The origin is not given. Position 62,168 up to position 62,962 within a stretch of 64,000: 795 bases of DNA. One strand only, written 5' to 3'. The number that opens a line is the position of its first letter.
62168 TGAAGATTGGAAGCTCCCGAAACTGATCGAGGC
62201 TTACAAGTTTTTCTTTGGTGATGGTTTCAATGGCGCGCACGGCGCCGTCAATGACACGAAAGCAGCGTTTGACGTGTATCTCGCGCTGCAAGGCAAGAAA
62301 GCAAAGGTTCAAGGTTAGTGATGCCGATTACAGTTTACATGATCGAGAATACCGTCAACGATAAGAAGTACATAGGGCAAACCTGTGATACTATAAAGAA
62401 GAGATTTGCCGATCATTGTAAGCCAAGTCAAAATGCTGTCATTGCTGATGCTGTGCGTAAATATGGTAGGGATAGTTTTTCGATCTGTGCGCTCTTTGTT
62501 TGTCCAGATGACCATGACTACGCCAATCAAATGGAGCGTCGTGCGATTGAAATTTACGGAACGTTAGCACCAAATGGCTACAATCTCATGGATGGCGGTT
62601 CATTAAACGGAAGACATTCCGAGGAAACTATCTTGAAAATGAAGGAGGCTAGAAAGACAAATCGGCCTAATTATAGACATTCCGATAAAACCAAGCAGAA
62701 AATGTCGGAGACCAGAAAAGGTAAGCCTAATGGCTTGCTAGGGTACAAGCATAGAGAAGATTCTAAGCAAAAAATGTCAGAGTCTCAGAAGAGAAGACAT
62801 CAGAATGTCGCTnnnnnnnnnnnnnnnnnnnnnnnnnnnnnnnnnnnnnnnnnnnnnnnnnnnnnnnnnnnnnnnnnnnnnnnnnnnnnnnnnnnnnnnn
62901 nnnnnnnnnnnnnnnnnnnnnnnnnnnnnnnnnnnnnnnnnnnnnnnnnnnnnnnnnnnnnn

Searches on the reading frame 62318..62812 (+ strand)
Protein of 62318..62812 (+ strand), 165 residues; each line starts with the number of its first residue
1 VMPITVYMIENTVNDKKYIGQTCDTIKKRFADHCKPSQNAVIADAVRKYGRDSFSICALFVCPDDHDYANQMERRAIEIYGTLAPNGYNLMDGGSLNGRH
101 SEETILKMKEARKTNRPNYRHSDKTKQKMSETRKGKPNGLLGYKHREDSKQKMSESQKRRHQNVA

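Call 47: search_protein_families(library=pfam, proteins=[window:62318-62812:+], max_evalue=0.1)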
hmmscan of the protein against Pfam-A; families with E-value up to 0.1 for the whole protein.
window:62318-62812:+ (165 aa): 2 families
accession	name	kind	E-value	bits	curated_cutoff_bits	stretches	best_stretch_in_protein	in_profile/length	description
PF07460.16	NUMOD3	-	3.2e-11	43.4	20.4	3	118-154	1-37/37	NUMOD3 motif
PF01541.30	GIY-YIG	-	2.4e-10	41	22.6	1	5-89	3-78/78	GIY-YIG catalytic domain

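Call 48: search_protein_families(library=phrogs, proteins=[window:62318-62812:+], max_evalue=0.001)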
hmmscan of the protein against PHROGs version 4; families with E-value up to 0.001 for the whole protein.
window:62318-62812:+ (165 aa): 5 families
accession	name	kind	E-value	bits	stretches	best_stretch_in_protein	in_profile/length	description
phrog_314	-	DNA, RNA and nucleotide metabolism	7.5e-33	115.3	1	1-157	176-339/574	homing endonuclease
phrog_7168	-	DNA, RNA and nucleotide metabolism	2.3e-22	80.8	1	5-157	3-168/284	homing endonuclease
phrog_19446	-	DNA, RNA and nucleotide metabolism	2.5e-13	51.2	1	5-161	3-158/254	homing endonuclease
phrog_5123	-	DNA, RNA and nucleotide metabolism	5e-10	40.5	1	4-100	2-97/152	homing endonuclease with GIY-YIG motif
phrog_32884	-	unknown function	0.00025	22.5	0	120-136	50-66/71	-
